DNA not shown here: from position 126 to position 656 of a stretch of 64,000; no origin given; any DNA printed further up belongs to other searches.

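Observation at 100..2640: Tandem array of five paralogous small membrane-protein genes that differ by an in-frame 33-bp repeat number, each with its own promoter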

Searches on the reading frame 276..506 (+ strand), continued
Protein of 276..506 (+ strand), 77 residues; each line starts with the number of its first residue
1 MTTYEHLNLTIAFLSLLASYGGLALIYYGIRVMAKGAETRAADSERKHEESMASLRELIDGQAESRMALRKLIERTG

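Call 60: search_protein_families(library=pfam, proteins=[L005:3570-4913:-, L005:5345-6760:-, L007:5697-7055:+, L012:5434-6657:-, L016:5621-8143:+, L019:5447-6901:-, L027:2251-3504:-, L028:5460-7739:-, L033:5256-6269:-, L036:3494-4678:-], max_evalue=0.00001)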
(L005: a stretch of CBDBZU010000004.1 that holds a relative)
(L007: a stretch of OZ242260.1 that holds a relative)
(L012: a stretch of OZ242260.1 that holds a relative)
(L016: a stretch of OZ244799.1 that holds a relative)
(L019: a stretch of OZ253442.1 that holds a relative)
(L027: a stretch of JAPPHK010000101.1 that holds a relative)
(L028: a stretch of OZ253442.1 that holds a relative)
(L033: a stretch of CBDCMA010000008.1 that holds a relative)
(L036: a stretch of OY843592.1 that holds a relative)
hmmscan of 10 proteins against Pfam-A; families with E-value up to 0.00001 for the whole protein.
L005:3570-4913:- (447 aa): 1 family
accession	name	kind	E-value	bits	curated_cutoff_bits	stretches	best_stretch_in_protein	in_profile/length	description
PF00701.28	DHDPS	-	1.4e-44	152.4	22.1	1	141-439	2-288/289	Dihydrodipicolinate synthetase family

L005:5345-6760:- (471 aa): 1 family
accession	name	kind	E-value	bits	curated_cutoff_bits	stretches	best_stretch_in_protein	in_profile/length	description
PF06545.17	AllG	-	8.9e-94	313.4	27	1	136-356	1-215/215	Oxamate carbamoyltransferase subunit AllG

L007:5697-7055:+ (453 aa): 5 families
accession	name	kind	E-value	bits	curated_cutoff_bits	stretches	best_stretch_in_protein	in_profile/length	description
PF00448.28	SRP54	-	5.6e-68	228.9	22.7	1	111-303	3-195/196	SRP54-type protein, GTPase domain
PF02978.25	SRP_SPB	-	1.3e-33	115.6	27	1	335-432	1-91/91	Signal peptide binding domain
PF02881.24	SRP54_N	-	8.4e-18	64.8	22.4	1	14-88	1-72/75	SRP54-type protein, helical bundle domain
PF01656.29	CbiA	-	5e-06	26.9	25.4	0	119-263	9-88/125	CobQ/CobB/MinD/ParA nucleotide binding domain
PF13604.12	AAA_30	-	9e-06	26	27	1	105-246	14-139/191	AAA domain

L012:5434-6657:- (407 aa): 1 family
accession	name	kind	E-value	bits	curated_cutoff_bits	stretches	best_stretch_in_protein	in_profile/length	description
PF07690.21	MFS_1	-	2.9e-40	138.7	33.4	2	17-264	2-241/347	Major Facilitator Superfamily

L016:5621-8143:+ (841 aa): 0 families

L019:5447-6901:- (484 aa): 1 family
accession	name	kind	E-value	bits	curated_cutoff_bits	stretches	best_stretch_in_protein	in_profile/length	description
PF06545.17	AllG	-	1.8e-92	309.2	27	1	149-369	1-215/215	Oxamate carbamoyltransferase subunit AllG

L027:2251-3504:- (417 aa): 3 families
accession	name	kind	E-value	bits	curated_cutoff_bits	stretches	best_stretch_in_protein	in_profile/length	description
PF13458.12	Peripla_BP_6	-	5.5e-68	230.6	31.7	1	47-391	2-342/343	Periplasmic binding protein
PF13433.12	Peripla_BP_5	-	3.3e-28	99.3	27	1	49-399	3-348/363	Periplasmic binding protein domain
PF01094.35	ANF_receptor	-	4.3e-19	69.2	25.4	1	75-348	11-297/353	Receptor family ligand binding region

L028:5460-7739:- (759 aa): 2 families
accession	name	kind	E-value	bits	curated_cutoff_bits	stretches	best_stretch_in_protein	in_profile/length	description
PF00384.28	Molybdopterin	-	2.7e-33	115.9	24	1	60-553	1-353/353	Molybdopterin oxidoreductase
PF01568.27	Molydop_binding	-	2.8e-20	72.8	26.8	1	649-745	1-101/110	Molydopterin dinucleotide binding domain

L033:5256-6269:- (337 aa): 1 family
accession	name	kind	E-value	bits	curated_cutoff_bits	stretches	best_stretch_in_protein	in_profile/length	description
PF04072.20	LCM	-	2.7e-26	93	22.3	1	78-238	5-184/187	Leucine carboxyl methyltransferase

L036:3494-4678:- (394 aa): 1 family
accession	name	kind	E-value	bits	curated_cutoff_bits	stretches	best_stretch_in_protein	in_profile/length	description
PF09663.15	Amido_AtzD_TrzD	-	5.1e-151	503.2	25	1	32-392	2-358/358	Amidohydrolase ring-opening protein (Amido_AtzD_TrzD)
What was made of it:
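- Neighbouring genes are unrelated housekeeping genes (call 60).
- Tried and rejected: Neighbouring genes are unrelated metabolic or housekeeping genes, so there is no conserved partner (call 60).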

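Call 68: find_related_loci(query=A1, collection=viral_contigs, flank=4000)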
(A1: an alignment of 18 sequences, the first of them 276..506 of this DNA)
Query A1 (77 aa) in viral_contigs; peptide patterns used: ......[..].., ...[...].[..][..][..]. (x = any residue, [..] = any of these).
29 stretches matched a pattern, but none encodes a relative of the query by tblastn (E <= 1e-3).
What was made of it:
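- Tried and rejected: A viral-contig scan found no relatives (call 68), so there is no phage link.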

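Call 69: search_protein_families(library=phrogs, proteins=[window:276-506:+, P0140, P0203, P0163], max_evalue=1)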
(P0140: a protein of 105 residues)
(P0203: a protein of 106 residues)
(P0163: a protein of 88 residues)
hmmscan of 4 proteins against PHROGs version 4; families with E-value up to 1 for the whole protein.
window:276-506:+ (77 aa): 0 families

P0140 (105 aa): 2 families
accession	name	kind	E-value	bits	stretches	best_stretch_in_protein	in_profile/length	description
phrog_31108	-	unknown function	0.059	14.9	1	46-93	19-63/111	-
phrog_6558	-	unknown function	0.078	14.4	1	13-75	3-72/90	-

P0203 (106 aa): 10 families
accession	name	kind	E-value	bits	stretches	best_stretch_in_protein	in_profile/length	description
phrog_2542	-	unknown function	2.7e-05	25.4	1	15-94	14-87/143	-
phrog_1327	-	lysis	0.0026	18.6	1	29-103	25-99/158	Rz-like spanin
phrog_2946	-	unknown function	0.003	18.4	1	3-82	28-105/117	-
phrog_18116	-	unknown function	0.0096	17.1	1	4-98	6-91/185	-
phrog_6558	-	unknown function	0.012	17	1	6-65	13-72/90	-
phrog_8191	-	unknown function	0.02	15.4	1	4-101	92-187/242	-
phrog_1533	-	tail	0.038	12.4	1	32-95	1378-1437/1688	tail length tape measure protein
phrog_1293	-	tail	0.045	12.5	1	38-92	835-885/1424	tail length tape measure protein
phrog_21046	-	unknown function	0.052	14.7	1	21-101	15-97/133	-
phrog_73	-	head and packaging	0.085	13.5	1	28-103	190-263/287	head scaffolding protein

P0163 (88 aa): 1 family
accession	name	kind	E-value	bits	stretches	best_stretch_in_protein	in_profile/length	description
phrog_1908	-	unknown function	0.22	12.7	1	29-71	51-93/177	-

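Call 70: find_encoding_contigs(protein=P0203, flank=6000, max_places=3)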
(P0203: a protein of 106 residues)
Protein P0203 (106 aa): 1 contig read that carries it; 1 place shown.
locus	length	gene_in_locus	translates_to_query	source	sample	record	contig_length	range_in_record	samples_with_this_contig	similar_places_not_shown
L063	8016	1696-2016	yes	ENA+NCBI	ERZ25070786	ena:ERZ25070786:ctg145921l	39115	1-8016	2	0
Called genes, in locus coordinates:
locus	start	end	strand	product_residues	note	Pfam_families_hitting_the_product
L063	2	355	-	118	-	?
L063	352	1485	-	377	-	PF01321:Creatinase_N, PF00557:Peptidase_M24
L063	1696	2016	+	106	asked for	-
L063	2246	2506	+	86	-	-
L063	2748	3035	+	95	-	-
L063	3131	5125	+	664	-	PF01555:N6_N4_Mtase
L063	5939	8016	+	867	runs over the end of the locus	-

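Call 71: find_encoding_contigs(protein=P0231, flank=6000, max_places=3)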
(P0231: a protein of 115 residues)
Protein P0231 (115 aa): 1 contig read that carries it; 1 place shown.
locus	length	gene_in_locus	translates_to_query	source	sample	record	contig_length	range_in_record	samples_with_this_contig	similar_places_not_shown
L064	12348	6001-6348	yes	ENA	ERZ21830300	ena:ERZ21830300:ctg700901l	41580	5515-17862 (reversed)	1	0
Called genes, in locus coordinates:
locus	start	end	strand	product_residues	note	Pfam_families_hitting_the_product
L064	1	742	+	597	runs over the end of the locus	PF00009:GTP_EFTU, PF03144:GTP_EFTU_D2, PF14492:EFG_III (weak), PF00679:EFG_C, PF06421:LepA_C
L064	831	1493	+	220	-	PF10502:Peptidase_S26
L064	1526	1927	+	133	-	PF00988:CPSase_sm_chain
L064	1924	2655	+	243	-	PF00117:GATase, PF07722:Peptidase_C26 (faint)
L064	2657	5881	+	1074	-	PF25596:CPSase_L_D1, PF02786:CPSase_L_D2, PF02787:CPSase_L_D3, PF25596:CPSase_L_D1, PF02222:ATP-grasp, PF02786:CPSase_L_D2, PF07478:Dala_Dala_lig_C, PF15632:ATPgrasp_Ter, +5 more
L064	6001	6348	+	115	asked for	-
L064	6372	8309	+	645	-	PF17191:RecG_wedge, PF01336:tRNA_anti-codon, PF00270:DEAD, PF04851:ResIII, PF00271:Helicase_C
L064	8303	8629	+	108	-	PF19833:RecG_dom3_C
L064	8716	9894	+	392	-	PF00155:Aminotran_1_2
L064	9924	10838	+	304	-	PF03447:NAD_binding_3, PF00742:Homoserine_dh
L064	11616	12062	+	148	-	-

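Call 84: find_homologous_proteins(query=A6, max_evalue=0.001)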
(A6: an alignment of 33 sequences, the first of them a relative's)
Query A6 (33 sequences) (105 aa, profile of the alignment): 980 proteins with E <= 0.001 among 7374 candidates; the best 120 are listed.
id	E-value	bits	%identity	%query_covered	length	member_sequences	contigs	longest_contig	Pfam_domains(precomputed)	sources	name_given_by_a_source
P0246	6.8e-31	124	47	86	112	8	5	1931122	-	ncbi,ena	-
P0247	1.1e-30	123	46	86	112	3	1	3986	-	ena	-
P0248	1.3e-28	117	52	97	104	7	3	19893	-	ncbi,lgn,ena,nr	ncbi:MAG: hypothetical protein F4X81_00225 [Gammaproteobacteria bacterium]|nr:hypothetical protein [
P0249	1.9e-28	116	88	97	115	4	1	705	-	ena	-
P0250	2.1e-28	116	42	86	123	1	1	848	-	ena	-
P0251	2.9e-28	116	55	94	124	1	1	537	-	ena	-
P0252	2.9e-28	116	42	86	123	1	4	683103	-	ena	-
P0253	3.9e-28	115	41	86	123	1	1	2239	-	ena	-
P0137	4.1e-28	115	45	86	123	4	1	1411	-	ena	-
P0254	4.4e-28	115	43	86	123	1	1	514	-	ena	-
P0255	5.3e-28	115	41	86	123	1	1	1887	-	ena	-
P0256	7.2e-28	114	41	86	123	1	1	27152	-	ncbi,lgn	-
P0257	1.1e-27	114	42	86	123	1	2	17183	-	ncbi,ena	-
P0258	2.7e-27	113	65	100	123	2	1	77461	-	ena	-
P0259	4.5e-27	112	62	95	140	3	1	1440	-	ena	-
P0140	3.5e-26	109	100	100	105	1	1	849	-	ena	-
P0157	1.7e-25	107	59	70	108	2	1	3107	-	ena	-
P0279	4.5e-25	105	65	95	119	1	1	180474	-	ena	-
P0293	1.1e-23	101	83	97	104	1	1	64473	-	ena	-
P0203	2.0e-23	100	34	95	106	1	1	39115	-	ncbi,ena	-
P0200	7.6e-23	98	38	95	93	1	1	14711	-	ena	-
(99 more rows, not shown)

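Call 86: find_encoding_contigs(protein=P0293, flank=5000, max_places=2)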
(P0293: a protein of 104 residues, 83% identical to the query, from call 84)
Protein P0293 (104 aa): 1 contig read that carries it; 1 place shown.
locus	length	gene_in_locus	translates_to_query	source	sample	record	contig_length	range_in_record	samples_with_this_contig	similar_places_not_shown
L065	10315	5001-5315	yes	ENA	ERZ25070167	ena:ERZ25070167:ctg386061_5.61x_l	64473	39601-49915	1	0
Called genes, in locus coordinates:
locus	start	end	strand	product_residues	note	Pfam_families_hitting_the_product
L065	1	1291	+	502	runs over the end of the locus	PF05159:Capsule_synth (weak)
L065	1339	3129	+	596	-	PF00664:ABC_membrane, PF00005:ABC_tran, PF13555:AAA_29 (faint)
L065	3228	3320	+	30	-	-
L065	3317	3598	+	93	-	-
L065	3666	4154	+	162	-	-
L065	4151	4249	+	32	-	-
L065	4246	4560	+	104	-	-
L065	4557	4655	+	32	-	-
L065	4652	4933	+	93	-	-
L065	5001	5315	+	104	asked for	-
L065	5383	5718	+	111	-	-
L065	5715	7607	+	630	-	-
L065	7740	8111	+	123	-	-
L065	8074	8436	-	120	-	-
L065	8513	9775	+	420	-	PF00733:Asn_synthase (weak)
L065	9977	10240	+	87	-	-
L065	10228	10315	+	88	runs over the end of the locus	-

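Call 87: find_encoding_contigs(protein=P0279, flank=5000, max_places=2)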
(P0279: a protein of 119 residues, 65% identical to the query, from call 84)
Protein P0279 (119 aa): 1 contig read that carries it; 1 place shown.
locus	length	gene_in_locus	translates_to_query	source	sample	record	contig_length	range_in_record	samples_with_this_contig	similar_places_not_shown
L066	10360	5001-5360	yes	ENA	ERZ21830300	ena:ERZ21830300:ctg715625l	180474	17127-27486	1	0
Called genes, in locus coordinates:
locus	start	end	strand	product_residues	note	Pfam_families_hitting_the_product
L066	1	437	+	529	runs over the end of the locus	-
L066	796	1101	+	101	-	-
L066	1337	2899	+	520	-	-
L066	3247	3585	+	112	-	-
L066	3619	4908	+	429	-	-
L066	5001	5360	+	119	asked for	-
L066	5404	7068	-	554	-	PF03901:Glyco_transf_22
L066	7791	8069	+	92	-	-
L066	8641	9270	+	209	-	-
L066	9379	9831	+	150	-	-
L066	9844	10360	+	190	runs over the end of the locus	PF13469:Sulfotransfer_3 (faint), PF17784:Sulfotransfer_4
